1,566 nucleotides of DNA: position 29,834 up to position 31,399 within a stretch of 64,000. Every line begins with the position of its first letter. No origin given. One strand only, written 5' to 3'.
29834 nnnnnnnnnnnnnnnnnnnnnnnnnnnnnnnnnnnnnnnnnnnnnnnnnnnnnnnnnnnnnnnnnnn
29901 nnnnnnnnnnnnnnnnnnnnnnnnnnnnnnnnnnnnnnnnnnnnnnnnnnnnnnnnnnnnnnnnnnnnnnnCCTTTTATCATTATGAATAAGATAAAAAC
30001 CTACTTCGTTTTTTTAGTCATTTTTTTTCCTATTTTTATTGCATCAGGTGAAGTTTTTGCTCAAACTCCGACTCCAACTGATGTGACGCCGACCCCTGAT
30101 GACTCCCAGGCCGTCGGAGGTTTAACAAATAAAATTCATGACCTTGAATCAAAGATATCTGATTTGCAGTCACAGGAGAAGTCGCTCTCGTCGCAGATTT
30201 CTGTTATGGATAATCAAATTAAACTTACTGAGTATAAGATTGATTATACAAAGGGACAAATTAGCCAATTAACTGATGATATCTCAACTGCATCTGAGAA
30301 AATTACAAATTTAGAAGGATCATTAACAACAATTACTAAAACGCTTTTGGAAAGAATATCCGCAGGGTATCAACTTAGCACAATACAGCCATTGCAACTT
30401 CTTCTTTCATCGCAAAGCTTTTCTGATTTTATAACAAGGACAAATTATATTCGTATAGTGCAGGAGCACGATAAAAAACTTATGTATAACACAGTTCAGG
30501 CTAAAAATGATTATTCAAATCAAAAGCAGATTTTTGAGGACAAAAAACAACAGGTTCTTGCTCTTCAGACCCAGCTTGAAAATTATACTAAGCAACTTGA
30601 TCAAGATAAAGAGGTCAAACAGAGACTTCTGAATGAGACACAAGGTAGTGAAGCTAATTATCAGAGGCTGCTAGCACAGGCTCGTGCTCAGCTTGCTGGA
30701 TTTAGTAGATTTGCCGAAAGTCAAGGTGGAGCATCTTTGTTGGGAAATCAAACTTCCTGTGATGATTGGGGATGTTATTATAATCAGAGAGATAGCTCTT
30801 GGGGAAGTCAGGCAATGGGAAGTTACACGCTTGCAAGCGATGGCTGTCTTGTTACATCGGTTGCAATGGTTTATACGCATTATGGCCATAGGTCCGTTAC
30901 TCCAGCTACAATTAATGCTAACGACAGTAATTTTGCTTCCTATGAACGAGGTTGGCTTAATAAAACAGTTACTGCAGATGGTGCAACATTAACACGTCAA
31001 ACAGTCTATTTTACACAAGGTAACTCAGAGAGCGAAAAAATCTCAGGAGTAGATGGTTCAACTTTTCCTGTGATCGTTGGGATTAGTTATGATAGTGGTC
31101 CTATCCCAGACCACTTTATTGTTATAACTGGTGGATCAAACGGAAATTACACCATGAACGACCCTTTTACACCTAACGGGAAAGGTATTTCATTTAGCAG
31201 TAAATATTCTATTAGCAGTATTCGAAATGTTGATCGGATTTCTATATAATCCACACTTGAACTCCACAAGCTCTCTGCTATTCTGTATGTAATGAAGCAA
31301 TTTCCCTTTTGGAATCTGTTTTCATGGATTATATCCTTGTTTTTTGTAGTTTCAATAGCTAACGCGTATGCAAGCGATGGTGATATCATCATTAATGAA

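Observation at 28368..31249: ftsE-ftsX followed by a coiled-coil secreted Cys-peptidase: a PcsB/EnvC-like divisome hydrolase with a C39-like domain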

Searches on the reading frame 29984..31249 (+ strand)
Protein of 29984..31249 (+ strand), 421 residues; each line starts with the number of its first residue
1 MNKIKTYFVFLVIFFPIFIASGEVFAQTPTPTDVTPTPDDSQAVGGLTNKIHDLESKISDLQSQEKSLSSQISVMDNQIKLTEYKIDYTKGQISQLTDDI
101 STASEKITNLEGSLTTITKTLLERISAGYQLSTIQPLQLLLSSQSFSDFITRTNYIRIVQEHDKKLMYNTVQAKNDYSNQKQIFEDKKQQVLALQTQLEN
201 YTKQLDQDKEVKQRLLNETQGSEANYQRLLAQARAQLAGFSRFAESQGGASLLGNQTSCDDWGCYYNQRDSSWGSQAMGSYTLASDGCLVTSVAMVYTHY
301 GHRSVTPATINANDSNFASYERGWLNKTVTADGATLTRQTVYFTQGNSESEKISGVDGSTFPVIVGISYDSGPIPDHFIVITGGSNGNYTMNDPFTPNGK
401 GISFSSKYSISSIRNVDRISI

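Call 3: search_protein_families(library=pfam, proteins=[window:29984-31249:+], max_evalue=1)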
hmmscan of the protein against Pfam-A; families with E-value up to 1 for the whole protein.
window:29984-31249:+ (421 aa): 32 families (the best 25 are shown)
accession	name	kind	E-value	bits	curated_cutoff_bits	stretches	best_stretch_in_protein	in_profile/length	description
PF24568.1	CC_PcsB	-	3.3e-08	33.7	27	1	109-175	3-70/75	Peptidoglycan hydrolase PcsB, coiled-coil domain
PF13529.12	Peptidase_C39_2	-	8.7e-07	30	24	1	265-394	5-142/143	Peptidase_C39 like family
PF06810.17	Phage_scaffold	-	0.0017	18.8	35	1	49-106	27-85/170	Phage capsid assembly scaffolding protein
PF15960.10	DUF4763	-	0.0018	18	30.1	1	44-111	80-147/236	Domain of unknown function (DUF4763)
PF08614.16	ATG16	-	0.009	16.6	33.7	1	30-119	62-151/200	Autophagy protein 16 (ATG16)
PF18210.6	Knl1_RWD_C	-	0.024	15.2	27.8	1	47-110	2-59/151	Knl1 RWD C-terminal domain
PF04513.17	Baculo_PEP_C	-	0.03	14.8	38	1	43-121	32-108/140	Baculovirus polyhedron envelope protein, PEP, C terminus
PF15605.11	Ntox28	-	0.033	14.7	25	1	20-93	40-111/113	Bacterial toxin 28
PF02403.27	Seryl_tRNA_N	-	0.036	14.7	28.2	1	42-121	29-104/108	Seryl-tRNA synthetase N-terminal domain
PF07889.17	DUF1664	-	0.036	14.6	34.6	1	43-120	42-116/124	Protein of unknown function (DUF1664)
PF02090.21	SPAM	-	0.036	14.4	35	1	47-117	17-87/142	Salmonella surface presentation of antigen gene type M protein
PF06818.20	Fez1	-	0.041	14.8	34.4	1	48-212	44-195/199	Fez1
PF14257.11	DUF4349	-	0.043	13.6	27.7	1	51-120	117-186/213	Domain of unknown function (DUF4349)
PF21233.3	RIOX1_C_WH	-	0.052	14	27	1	151-203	42-95/129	Ribosomal oxygenase 1, C-terminal winged helix domain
PF23203.1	KIF21A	-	0.054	13.7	28.5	1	47-112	46-111/161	KIF21A-like domain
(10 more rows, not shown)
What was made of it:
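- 30308..30508 (+): Hairpin-tip region (aa 109-175), the predicted FtsX-binding site. Residues ~118-131 and ~146-164 align with EnvC's two FtsX-binding segments. Pfam CC_PcsB 33.7 bits against a cut-off of 27, over aa 109-175 (call 3).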

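Call 4: search_protein_families(library=ncbifam, proteins=[window:29984-31249:+], max_evalue=1)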
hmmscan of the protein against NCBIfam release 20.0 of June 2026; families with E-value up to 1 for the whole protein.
window:29984-31249:+ (421 aa): 23 families
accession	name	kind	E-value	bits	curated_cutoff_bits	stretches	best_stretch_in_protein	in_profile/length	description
NF008644.1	PRK11637.1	equivalog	4.2e-07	29.3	270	1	42-235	4-197/385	murein hydrolase activator EnvC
NF046104.1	PptglHdxlasePcsB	equivalog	2.9e-06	26.8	450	1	48-232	31-220/400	peptidoglycan hydrolase PcsB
NF038218.1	IcmG_DotF_IVB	equivalog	4.5e-06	26.5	200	1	28-116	95-184/266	type IVB secretion system protein IcmG/DotF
TIGR04523.1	Mplasa_alph_rch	subfamily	1.9e-05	22.8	270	1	47-119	286-517/745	helix-rich protein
NF038291.1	rep_pAB02_ORF2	subfamily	0.00028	21.3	85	1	37-109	63-134/172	plasmid replication DNA-binding protein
NF045487.1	ASRP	equivalog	0.0004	19.1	300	1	46-127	366-451/593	archaea-specific SMC-related protein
TIGR02168.1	SMC_prok_B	equivalog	0.0018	16.1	567.35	1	47-119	377-449/1181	chromosome segregation protein SMC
TIGR04211.1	SH3_and_anchor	equivalog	0.0033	17.1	65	1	35-116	59-150/198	TIGR04211 family SH3 domain-containing protein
TIGR02169.1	SMC_prok_A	equivalog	0.005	14.6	729.4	1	47-239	694-887/1165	chromosome segregation protein SMC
NF040788.1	S-lay_SlaB_Mtsph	equivalog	0.0088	15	700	1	42-117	308-383/416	S-layer protein SlaB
NF047408.1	SA0632_fam_LP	equivalog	0.016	14.9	70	1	47-87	27-67/68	SA0632 family lipoprotein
NF046048.1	NlpC_P60_DIP1281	equivalog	0.027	13.3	517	1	27-238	13-223/587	DIP1281 family NlpC/P60 protein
NF041378.1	XopZ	subfamily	0.038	11.9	1300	1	43-241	183-381/1292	XopZ family type III secretion system effector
NF006406.0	PRK08654.1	equivalog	0.04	12.4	739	1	112-212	397-496/499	acetyl-CoA carboxylase biotin carboxylase subunit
NF002572.0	PRK02224.1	equivalog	0.068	11.4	1087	1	45-216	338-449/888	DNA double-strand break repair ATPase Rad50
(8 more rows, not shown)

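Call 5: find_homologous_proteins(query=window:29984-31246:+, max_evalue=0.001)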
Query window:29984-31246:+ (421 aa): 1829 proteins with E <= 0.001 among 6834 candidates; the best 120 are listed.
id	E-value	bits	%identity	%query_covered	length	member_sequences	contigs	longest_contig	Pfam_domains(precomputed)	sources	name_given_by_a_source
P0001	7.7e-275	929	100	100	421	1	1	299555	PF13529.14,PF24568.2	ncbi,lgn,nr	ncbi:MAG: C39 family peptidase [Candidatus Levybacteria bacterium]|nr:C39 family peptidase [Candidat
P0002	1.3e-192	658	72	98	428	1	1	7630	PF24568.2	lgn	-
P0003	3.3e-181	621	68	100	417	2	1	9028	PF13529.14,PF24568.2,PF24161.2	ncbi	-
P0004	5.0e-178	610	70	91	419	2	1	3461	PF24568.2,PF24161.2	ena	-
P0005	1.3e-177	609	66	100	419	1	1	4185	PF13529.14,PF00038.27,PF24568.2,PF24161.2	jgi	jgi:peptidoglycan hydrolase CwlO-like protein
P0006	3.7e-177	607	68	98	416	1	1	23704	PF13529.14,PF24568.2,PF24161.2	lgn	-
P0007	1.4e-175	602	70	91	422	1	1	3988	PF13529.14,PF24568.2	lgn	-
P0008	1.1e-174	599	69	95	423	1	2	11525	PF13529.14,PF24568.2,PF24161.2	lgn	-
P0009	2.2e-174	598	68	95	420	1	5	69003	PF13529.14,PF24568.2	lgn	-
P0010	8.2e-174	596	70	90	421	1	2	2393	PF13529.14,PF24568.2,PF24161.2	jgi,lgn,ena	-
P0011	6.0e-173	593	66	100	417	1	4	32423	PF13529.14,PF24568.2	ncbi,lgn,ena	-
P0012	7.9e-171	586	67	100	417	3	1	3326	PF13529.14,PF24568.2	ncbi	-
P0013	7.8e-170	583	66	99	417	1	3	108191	PF13529.14,PF24568.2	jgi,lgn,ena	-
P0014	9.1e-170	583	66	99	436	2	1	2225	PF13529.14,PF24568.2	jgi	-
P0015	7.4e-167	573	69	89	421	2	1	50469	PF13529.14,PF24161.2,PF12795.13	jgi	jgi:peptidoglycan hydrolase CwlO-like protein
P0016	3.8e-166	571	69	89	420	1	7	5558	PF13529.14,PF24161.2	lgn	-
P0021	1.5e-159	549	61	100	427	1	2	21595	PF08614.17,PF13529.14,PF24568.2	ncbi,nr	ncbi:MAG TPA: C39 family peptidase [Patescibacteria group bacterium]|nr:C39 family peptidase [Patesc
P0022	2.4e-159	549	61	99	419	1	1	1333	PF08614.17,PF13529.14,PF23649.2,PF24568.2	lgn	-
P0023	3.7e-159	548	61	100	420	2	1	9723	PF13529.14,PF24568.2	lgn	-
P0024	2.3e-157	542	61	99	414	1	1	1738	PF13529.14,PF24568.2,PF24161.2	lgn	-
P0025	3.7e-157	541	63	98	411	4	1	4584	PF13529.14,PF24568.2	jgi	-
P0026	1.5e-156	539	62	94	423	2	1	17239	PF08614.17,PF13529.14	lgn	-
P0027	3.2e-156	538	60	99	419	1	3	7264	PF13529.14,PF24568.2,PF24161.2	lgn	-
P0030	4.0e-153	528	60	99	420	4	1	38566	PF13529.14,PF24568.2,PF24161.2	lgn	-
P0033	1.3e-152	527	58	100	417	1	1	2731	PF13529.14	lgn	-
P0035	1.2e-151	523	58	100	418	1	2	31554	PF06810.18,PF13529.14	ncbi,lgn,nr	ncbi:MAG TPA: C39 family peptidase [Candidatus Saccharimonadales bacterium]|nr:C39 family peptidase 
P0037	1.4e-151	523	61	90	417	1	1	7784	PF13529.14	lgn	-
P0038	1.5e-151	523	62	89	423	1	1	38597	PF13529.14,PF24568.2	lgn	-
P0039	3.1e-151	522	60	96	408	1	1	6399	PF13529.14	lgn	-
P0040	4.3e-151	521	60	98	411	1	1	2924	PF13529.14,PF24568.2,PF24161.2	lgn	-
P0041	4.6e-151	521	70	82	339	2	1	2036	PF13529.14,PF24568.2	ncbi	-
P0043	8.7e-151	520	63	89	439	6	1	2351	PF13529.14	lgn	-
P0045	4.2e-150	518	59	98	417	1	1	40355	PF13529.14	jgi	jgi:peptidoglycan hydrolase CwlO-like protein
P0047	8.1e-150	517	59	100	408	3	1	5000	PF11932.14,PF13529.14,PF12795.13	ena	-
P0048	1.1e-149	517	58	100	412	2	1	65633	PF11932.14,PF07926.18,PF13529.14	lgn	-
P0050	8.0e-149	514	58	99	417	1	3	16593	PF13529.14,PF24568.2,PF05010.20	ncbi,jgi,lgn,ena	-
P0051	8.5e-149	514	57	99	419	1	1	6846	PF11932.14,PF13529.14,PF24568.2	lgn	-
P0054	1.3e-148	513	58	99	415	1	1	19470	PF11932.14,PF13529.14,PF24568.2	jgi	jgi:peptidoglycan hydrolase CwlO-like protein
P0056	2.8e-148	512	56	98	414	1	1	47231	PF13529.14,PF05010.20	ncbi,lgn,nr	ncbi:hypothetical protein HZA75_01630 [Candidatus Roizmanbacteria bacterium]|nr:hypothetical protein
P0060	3.6e-147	509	57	99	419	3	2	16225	PF05377.18,PF13529.14,PF24568.2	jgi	jgi:peptidoglycan hydrolase CwlO-like protein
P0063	1.2e-146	507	60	88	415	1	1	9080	PF13529.14,PF24568.2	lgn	-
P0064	1.5e-146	507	59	98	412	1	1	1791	PF13529.14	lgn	-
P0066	4.0e-146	505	57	99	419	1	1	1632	PF13529.14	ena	-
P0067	4.0e-146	505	57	97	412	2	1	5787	PF13529.14,PF24568.2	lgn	-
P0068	8.2e-146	504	58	95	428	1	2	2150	PF13529.14,PF24568.2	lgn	-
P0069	9.5e-146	504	59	90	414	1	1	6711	PF13529.14,PF24161.2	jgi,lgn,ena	-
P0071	1.3e-145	503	58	91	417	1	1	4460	PF13529.14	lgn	-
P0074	1.9e-145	503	57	94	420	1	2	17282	PF14932.12,PF13529.14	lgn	-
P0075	2.6e-145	502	58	99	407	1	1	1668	PF11932.14,PF13529.14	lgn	-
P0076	3.3e-145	502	56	100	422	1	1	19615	PF13529.14,PF24568.2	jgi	jgi:peptidoglycan hydrolase CwlO-like protein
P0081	1.2e-144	500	59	97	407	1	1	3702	PF13529.14,PF05010.20,PF24161.2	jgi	jgi:peptidoglycan hydrolase CwlO-like protein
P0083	1.7e-144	500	59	89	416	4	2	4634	PF13529.14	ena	-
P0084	3.0e-144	499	57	100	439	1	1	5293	PF13529.14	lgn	-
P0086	5.7e-144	498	57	98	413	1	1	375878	PF13529.14,PF24568.2,PF05010.20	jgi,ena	-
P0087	6.9e-144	498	59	90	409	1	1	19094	PF07926.18,PF13529.14,PF24568.2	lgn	-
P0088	1.4e-143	497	60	94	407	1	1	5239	PF13529.14,PF24568.2,PF24161.2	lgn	-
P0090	2.4e-143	496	58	99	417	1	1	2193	PF08614.17,PF13529.14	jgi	-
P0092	3.3e-143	496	56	99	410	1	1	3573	PF11932.14,PF13529.14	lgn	-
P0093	5.0e-143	495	59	97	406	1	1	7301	PF13529.14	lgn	-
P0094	1.3e-142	494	58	86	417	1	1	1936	PF13529.14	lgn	-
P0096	3.6e-142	492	56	100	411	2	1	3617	PF13529.14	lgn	-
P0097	3.9e-142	492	57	98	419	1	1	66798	PF08614.17,PF13529.14,PF24568.2,PF24161.2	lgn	-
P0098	4.2e-142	492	55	99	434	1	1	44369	PF13529.14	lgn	-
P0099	4.6e-142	492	63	87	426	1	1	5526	PF13529.14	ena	-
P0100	5.0e-142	492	57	98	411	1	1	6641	PF13529.14,PF24568.2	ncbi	-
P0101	5.1e-142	492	57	98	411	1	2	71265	PF13529.14,PF24568.2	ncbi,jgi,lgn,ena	-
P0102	6.3e-142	491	56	96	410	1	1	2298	PF13529.14,PF24568.2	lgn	-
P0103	7.1e-142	491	56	96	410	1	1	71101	PF13529.14,PF24568.2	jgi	jgi:peptidoglycan hydrolase CwlO-like protein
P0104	7.3e-142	491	56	96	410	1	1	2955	PF13529.14,PF24568.2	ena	-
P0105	8.5e-142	491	62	87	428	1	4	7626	PF13529.14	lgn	-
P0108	1.5e-141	490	55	100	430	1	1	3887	PF13529.14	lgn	-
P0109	3.4e-141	489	57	98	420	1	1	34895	PF11932.14,PF13529.14,PF24568.2,PF24161.2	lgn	-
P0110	3.5e-141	489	57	99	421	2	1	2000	PF13529.14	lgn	-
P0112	4.7e-141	488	57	98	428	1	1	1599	PF08614.17,PF13529.14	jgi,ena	jgi:peptidoglycan hydrolase CwlO-like protein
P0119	8.4e-141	488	60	89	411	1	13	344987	PF13529.14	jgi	jgi:peptidoglycan hydrolase CwlO-like protein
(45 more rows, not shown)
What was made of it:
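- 29984..31249 (+): Gene for the secreted coiled-coil + C39_2 cysteine peptidase (421 aa). It starts 12 nt after the ftsX stop. It is 100% identical to an NCBI protein named 'C39 family peptidase [Candidatus Levybacteria bacterium]' (call 5).
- Closest known: CwlO. Same: JGI labels relatives of this protein 'CwlO-like' (call 5).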

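Call 6: search_solved_structures(query=window:29984-31246:+, max_evalue=10, show_alignments=3)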
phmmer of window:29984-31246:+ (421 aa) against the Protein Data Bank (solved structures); distinct sequences matched with E-value up to 10: 17.
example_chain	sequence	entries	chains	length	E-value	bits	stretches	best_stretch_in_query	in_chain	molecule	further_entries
7muc_AF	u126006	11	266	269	0.081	15.2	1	27-110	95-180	DotF | IcmG (DotF)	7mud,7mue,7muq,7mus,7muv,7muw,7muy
6gaj_A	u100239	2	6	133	0.086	15.1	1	49-126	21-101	Outer capsid protein sigma-1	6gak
4lin_A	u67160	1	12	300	0.19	14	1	41-119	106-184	Tail needle protein gp26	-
8xwx_E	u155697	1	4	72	0.2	13.9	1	159-210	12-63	B-cell receptor-associated protein 31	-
2wpr_A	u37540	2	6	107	0.23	13.7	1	54-126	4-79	TRIMERIC AUTOTRANSPORTER ADHESIN FRAGMENT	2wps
4jzl_A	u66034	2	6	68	0.26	13.5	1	159-210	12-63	B-cell receptor-associated protein 31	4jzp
2dqi_L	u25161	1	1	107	0.59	12.4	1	226-275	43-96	lysozyme binding Ig kappa chain V23-J2 region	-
3qh9_A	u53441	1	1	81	0.66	12.2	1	54-115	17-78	Liprin-beta-2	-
8tnm_A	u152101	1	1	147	0.69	12.2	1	87-226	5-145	UNC_079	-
9m3i_D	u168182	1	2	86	0.73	12.1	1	48-99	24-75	E3 ubiquitin-protein ligase BRE1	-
2yo3_A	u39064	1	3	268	0.93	11.7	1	53-119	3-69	GENERAL CONTROL PROTEIN GCN4, PUTATIVE INNER MEMBRANE PROTEIN, GENERAL CONTROL PROTEIN GCN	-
6gao_A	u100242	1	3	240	0.95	11.7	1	49-126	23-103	Outer capsid protein sigma-1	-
5aps_A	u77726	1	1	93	1.9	10.7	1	57-123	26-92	GENERAL CONTROL PROTEIN GCN4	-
2wpq_A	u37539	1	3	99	2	10.6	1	48-131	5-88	TRIMERIC AUTOTRANSPORTER ADHESIN FRAGMENT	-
8p4y_A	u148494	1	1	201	4.5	9.5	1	45-166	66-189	Protein origami triangle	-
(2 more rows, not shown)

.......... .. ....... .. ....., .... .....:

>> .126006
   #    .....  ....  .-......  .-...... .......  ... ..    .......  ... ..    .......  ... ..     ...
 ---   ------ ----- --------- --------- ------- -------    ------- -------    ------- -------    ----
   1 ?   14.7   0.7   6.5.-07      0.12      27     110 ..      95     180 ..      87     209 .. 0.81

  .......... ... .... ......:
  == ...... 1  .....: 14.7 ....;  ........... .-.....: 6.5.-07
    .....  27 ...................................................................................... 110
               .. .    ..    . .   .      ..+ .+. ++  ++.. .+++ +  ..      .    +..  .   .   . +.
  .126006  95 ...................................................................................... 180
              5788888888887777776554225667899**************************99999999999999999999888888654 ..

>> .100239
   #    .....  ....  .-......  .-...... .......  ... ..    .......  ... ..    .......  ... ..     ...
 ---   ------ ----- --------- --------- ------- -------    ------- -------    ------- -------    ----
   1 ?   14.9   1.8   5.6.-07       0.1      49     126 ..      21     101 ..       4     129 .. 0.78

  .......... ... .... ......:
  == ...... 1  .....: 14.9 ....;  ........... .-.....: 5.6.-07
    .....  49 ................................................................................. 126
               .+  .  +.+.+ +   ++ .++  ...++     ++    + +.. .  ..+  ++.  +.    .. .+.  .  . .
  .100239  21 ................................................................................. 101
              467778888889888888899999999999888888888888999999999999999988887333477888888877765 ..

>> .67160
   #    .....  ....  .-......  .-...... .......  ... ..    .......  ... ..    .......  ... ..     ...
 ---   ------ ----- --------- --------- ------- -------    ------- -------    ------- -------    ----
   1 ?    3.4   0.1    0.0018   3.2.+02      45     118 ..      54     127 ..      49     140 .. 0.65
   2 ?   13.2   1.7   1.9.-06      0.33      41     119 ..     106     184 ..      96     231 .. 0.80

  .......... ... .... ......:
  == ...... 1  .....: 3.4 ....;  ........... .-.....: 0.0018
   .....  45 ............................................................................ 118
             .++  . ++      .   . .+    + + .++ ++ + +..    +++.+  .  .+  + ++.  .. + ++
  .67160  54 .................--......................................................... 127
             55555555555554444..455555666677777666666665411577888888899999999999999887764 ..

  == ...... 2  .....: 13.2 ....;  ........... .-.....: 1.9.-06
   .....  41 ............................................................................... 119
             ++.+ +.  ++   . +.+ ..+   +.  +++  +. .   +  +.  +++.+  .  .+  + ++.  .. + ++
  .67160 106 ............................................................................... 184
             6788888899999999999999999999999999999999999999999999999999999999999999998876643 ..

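Call 14: find_related_loci(query=A1, collection=genome_contigs, flank=6000)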
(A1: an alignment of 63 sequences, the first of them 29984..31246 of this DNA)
Query A1 (421 aa) in genome_contigs; peptide patterns used: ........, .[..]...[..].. (x = any residue, [..] = any of these).
347 stretches matched a pattern; 314 encode a relative of the query (tblastn E <= 1e-3); the best 80 are kept; 80 distinct loci.
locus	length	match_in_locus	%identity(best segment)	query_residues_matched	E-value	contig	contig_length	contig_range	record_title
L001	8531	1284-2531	66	1-421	0e+0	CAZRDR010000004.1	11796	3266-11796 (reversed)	MAG TPA_asm: uncultured Gammaproteobacteria bacterium isolate SRP135725_co2_727 genome assembly, contig: k141_5179563, w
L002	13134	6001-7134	71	39-421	6e-180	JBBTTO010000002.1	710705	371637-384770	MAG: Patescibacteria group bacterium isolate H52-bin062_1 H52_bin062_1_000000000002, whole genome shotgun sequence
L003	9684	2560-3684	70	39-421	3e-173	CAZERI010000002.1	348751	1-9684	MAG TPA_asm: uncultured Gammaproteobacteria bacterium isolate SRP278252_co1_729 genome assembly, contig: NODE_14_length_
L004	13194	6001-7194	63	8-421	1e-169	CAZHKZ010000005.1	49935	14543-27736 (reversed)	MAG TPA_asm: uncultured Gammaproteobacteria bacterium isolate SRP278252_co2_13 genome assembly, contig: NODE_1141_length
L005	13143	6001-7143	65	34-421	1e-168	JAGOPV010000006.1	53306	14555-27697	MAG: Candidatus Levyibacteriota bacterium isolate Gw_Eff_bin_218 Gw_Eff_949_length_53306_cov_10.301322, whole genome sho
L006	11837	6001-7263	62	3-421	2e-166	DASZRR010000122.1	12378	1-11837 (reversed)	MAG TPA_asm: Patescibacteria group bacterium isolate SMAG_U6029 k141_1151637, whole genome shotgun sequence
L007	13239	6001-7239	60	2-419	6e-165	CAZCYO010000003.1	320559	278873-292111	MAG TPA_asm: uncultured Gammaproteobacteria bacterium isolate SRP278252_co1_715 genome assembly, contig: NODE_17_length_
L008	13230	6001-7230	57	5-419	1e-157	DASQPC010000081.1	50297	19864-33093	MAG TPA_asm: Candidatus Methylomirabilota bacterium isolate SMAG_U10819 k141_829242, whole genome shotgun sequence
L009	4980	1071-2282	60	9-419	5e-158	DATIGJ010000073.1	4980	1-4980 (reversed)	MAG TPA_asm: Patescibacteria group bacterium isolate SMAG_U16418 k141_873302, whole genome shotgun sequence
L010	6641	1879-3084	57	8-421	3e-153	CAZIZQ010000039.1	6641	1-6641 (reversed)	MAG TPA_asm: uncultured Gammaproteobacteria bacterium isolate binchicken_co251_1011 genome assembly, contig: NODE_16511_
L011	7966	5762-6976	57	5-421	2e-151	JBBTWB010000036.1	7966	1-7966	MAG: Patescibacteria group bacterium isolate H43-bin061_1 H43_bin061_1_000000000036, whole genome shotgun sequence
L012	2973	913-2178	54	3-421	1e-158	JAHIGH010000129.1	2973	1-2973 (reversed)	MAG: Patescibacteria group bacterium isolate KR11_N2.mb.17 KR11_N2.mb.17_k141_62367, whole genome shotgun sequence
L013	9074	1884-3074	56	8-421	8e-151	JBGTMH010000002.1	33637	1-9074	MAG: Patescibacteria group bacterium isolate JTS-RE358 k141_11995460, whole genome shotgun sequence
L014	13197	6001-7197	58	11-419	1e-150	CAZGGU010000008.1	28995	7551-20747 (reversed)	MAG TPA_asm: uncultured Gammaproteobacteria bacterium isolate SRP292972_co1_102 genome assembly, contig: NODE_789_length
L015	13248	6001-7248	56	1-419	4e-150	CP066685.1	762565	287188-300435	MAG: Candidatus Levyibacteriota bacterium isolate NC_groundwater_389_Ag_B-0.1um_36_40 chromosome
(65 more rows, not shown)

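Call 22: predict_structure(alignment_id=A1)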
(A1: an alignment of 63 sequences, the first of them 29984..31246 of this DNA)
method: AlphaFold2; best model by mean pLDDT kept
length: 421 residues; sequences in the alignment: 63
mean_pLDDT: 82.4   pTM: 0.67
mean pLDDT of the five models: 82.4, 81.1, 79.5, 78.6, 72.4
residues with pLDDT >= 90: 165; 70-90: 188; 50-70: 48; < 50: 20
segments of 3 or more residues with pLDDT < 50: 23-40
pLDDT, mean of each block of 10 residues (from residue 1): 76 75 43 38 65 79 77 86 86 85 82 78 66 61 77 77 78 84 87 90 91 90 90 92 93 94 95 93 95 96 96 94 94 94 67 54 90 91 85 95 91 89 87
secondary structure, 60 per line:
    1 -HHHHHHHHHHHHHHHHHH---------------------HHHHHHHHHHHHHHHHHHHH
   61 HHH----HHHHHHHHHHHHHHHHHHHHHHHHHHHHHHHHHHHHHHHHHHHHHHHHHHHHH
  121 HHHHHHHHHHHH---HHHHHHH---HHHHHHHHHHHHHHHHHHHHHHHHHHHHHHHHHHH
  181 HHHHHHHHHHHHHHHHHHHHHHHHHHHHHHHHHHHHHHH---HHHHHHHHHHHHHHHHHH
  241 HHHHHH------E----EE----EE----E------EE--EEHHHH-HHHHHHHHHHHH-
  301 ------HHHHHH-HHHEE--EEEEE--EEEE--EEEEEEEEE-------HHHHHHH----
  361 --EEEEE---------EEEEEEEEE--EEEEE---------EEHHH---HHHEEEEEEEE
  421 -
elements in order: H2-19 H41-63 H68-132 H136-142 H146-219 H223-246 H283-286 H288-299 H307-312 E321-325 E328-331 E334-342 H350-356 E363-367 E377-385 E388-392 E413-420
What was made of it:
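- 29984..30061 (+): Signal peptide (aa 1-26, predicted cleavage VFA|Q). AF2 models aa 2-19 as a helix, followed by a low-confidence linker (call 22).
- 30062..30103 (+): Pro/Thr-rich flexible linker (aa 27-40). pLDDT is below 50 for aa 23-40 (call 22).
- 30104..30721 (+): EnvC/PcsB-type coiled-coil region (aa 41-246). It comprises helices 41-63, 68-132 (long helix I), 136-142 (short linker helix), 146-219 (long helix II) and 223-246 (in the position of the EnvC 'restraining arm'). AF2 secondary structure (call 22).
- On FtsEX-coupled coiled-coil wall hydrolases/activators (EnvC, PcsB, CwlO, RipC class): AF2 models aa 2-19 as a helix followed by a disordered linker (call 22). AF2 hairpin topology (call 22). 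A helix (aa 223-246) lies where EnvC has its restraining arm (call 22).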
